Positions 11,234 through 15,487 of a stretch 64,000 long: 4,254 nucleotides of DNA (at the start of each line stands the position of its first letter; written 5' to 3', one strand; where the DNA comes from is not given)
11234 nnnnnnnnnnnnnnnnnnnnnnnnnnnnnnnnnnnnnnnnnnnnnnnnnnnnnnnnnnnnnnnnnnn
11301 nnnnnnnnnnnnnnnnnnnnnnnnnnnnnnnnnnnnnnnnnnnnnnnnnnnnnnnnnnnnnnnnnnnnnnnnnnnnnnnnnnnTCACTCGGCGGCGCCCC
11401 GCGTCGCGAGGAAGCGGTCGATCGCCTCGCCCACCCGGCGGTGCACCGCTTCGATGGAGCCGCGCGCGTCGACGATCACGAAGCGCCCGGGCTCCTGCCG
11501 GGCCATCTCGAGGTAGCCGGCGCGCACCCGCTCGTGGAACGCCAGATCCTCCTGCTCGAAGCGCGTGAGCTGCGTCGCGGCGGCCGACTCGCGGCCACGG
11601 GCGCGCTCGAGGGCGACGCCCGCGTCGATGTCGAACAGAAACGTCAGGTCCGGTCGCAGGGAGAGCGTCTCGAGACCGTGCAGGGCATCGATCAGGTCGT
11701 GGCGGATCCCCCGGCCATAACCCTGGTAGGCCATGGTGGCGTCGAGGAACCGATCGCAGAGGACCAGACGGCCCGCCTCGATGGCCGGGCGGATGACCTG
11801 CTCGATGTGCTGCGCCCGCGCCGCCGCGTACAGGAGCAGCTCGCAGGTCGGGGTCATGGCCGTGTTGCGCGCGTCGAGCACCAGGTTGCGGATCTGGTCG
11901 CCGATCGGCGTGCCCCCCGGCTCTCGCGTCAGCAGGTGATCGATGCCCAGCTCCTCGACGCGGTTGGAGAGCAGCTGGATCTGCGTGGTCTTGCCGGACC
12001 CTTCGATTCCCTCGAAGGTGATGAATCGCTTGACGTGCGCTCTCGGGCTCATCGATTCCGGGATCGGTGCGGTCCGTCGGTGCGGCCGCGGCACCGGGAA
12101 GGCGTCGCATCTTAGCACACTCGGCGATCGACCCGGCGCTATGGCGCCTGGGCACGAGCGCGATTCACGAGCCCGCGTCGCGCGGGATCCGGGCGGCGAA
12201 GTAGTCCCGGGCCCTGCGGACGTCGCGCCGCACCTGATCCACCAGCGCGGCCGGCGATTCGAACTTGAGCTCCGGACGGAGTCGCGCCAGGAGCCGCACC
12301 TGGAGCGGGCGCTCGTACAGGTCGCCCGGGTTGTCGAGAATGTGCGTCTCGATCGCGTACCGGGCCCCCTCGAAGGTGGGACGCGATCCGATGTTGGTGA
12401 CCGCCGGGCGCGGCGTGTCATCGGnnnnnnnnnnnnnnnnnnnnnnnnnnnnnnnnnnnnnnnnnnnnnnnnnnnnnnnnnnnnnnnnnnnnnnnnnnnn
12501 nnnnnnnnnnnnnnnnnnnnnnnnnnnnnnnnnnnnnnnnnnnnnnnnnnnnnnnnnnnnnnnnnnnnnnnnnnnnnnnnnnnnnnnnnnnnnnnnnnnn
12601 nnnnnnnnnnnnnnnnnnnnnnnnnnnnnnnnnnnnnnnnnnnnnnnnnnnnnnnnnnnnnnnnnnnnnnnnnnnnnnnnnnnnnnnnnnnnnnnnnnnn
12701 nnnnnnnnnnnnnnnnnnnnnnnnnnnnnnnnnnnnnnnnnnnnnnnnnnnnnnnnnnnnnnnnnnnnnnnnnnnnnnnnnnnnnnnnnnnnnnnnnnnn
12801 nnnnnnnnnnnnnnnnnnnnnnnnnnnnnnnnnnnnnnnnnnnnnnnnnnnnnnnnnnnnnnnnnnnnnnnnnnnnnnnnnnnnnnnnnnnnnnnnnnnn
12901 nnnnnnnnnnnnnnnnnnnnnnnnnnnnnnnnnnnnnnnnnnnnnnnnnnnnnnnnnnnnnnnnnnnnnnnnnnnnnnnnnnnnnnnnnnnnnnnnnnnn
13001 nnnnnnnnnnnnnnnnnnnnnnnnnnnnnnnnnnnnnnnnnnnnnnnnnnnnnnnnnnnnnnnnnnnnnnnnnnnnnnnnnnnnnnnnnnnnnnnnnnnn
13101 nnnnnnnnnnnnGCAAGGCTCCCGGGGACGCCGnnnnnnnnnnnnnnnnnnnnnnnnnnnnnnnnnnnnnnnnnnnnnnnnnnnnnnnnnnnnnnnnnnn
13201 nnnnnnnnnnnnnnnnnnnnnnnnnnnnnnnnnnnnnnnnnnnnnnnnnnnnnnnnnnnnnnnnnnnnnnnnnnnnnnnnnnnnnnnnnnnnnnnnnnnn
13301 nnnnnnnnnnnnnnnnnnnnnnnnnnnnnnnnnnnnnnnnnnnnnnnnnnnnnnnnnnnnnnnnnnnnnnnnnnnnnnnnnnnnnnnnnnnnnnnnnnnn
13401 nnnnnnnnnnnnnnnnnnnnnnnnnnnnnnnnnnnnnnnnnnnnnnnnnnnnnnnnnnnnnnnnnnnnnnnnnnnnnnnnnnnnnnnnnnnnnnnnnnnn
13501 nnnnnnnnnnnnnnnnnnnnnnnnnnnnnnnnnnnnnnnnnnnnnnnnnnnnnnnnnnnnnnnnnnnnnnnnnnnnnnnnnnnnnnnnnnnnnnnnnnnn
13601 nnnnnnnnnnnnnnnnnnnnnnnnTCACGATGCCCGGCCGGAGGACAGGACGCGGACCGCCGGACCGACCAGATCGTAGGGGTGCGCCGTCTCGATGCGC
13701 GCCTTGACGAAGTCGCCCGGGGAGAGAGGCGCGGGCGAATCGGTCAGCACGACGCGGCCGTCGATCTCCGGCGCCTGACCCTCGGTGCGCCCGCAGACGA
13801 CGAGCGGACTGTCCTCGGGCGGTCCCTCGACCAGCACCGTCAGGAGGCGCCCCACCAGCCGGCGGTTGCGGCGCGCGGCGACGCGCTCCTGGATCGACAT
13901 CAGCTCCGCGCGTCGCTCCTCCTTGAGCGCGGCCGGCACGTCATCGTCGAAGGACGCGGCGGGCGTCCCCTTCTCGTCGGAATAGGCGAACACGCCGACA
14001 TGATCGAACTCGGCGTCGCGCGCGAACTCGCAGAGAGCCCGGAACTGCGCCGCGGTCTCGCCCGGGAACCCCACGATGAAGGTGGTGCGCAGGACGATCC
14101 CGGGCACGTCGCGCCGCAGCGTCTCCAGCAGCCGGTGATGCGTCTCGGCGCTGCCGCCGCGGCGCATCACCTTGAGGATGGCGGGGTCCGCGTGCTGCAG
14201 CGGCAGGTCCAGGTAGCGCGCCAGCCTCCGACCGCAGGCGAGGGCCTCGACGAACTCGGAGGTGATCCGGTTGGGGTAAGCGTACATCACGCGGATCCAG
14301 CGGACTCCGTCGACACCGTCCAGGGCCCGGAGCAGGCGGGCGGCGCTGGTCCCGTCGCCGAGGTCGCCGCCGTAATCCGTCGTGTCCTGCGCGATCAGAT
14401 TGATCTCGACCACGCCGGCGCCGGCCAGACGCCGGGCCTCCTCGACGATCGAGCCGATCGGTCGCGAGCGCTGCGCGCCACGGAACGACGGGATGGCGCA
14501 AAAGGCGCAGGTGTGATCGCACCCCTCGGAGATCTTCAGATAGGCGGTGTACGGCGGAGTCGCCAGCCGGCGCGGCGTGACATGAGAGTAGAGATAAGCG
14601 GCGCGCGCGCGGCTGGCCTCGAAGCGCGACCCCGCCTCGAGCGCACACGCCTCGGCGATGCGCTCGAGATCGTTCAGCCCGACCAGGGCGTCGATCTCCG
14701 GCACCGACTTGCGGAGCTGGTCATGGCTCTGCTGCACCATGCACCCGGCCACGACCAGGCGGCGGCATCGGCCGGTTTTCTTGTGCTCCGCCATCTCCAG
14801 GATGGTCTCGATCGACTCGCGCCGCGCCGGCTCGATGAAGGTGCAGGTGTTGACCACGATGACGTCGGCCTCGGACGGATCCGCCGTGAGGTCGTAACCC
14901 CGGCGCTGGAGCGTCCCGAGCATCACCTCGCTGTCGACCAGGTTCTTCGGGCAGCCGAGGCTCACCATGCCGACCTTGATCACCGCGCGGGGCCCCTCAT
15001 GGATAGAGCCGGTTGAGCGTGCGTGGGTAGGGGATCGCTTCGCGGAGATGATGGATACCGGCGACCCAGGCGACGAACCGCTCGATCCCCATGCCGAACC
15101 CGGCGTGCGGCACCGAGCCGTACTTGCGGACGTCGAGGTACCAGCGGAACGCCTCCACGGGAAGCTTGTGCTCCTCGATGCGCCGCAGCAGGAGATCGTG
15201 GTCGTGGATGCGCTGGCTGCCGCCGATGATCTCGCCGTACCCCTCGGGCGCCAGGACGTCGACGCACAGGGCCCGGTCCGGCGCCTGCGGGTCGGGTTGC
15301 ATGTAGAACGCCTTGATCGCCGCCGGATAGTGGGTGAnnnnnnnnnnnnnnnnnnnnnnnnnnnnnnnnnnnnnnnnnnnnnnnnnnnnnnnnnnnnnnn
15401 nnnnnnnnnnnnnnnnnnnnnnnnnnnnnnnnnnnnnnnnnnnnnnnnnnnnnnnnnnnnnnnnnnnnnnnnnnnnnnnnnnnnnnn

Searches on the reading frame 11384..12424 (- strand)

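Call 31: search_protein_families(library=pfam, proteins=[window:11384-12424:-], max_evalue=0.0001)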
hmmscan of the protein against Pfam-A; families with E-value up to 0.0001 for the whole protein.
window:11384-12424:- (346 aa): 2 families
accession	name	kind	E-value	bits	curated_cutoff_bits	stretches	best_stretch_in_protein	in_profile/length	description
PF02223.23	Thymidylate_kin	-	1.2e-52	178.7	27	1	137-330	1-184/185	Thymidylate kinase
PF13521.12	AAA_28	-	1.3e-06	29.1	27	1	135-283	2-135/164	AAA domain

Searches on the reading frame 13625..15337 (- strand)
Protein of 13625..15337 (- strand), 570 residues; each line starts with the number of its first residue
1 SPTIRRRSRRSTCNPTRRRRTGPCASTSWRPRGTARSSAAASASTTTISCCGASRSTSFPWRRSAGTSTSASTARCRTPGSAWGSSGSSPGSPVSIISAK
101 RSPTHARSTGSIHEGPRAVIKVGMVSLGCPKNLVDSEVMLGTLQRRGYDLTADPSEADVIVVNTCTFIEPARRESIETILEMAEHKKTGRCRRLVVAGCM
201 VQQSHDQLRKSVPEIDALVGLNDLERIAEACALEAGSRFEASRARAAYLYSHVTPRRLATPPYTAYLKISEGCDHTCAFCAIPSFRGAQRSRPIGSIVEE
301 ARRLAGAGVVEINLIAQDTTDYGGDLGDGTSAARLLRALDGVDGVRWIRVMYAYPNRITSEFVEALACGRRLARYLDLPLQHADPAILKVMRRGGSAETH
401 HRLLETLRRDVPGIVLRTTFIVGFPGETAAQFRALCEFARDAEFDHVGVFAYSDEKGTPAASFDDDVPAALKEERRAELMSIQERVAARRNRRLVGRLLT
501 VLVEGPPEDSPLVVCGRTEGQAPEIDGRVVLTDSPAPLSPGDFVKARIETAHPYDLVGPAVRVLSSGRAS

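Call 32: search_protein_families(library=pfam, proteins=[window:13625-15337:-], max_evalue=0.0001)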
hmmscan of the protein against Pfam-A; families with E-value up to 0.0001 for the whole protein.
window:13625-15337:- (570 aa): 4 families
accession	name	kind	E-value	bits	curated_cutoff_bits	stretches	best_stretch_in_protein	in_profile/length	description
PF00919.26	UPF0004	-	6.1e-29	100.4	27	1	121-220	1-98/98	Uncharacterized protein family UPF0004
PF04055.27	Radical_SAM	-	9.2e-21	75.1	29.5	1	268-439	2-166/166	Radical SAM superfamily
PF18693.7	TRAM_2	-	1.3e-16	61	27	1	495-561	1-63/63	TRAM domain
PF01938.26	TRAM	-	4.4e-05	23.7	21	1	492-558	1-58/61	TRAM domain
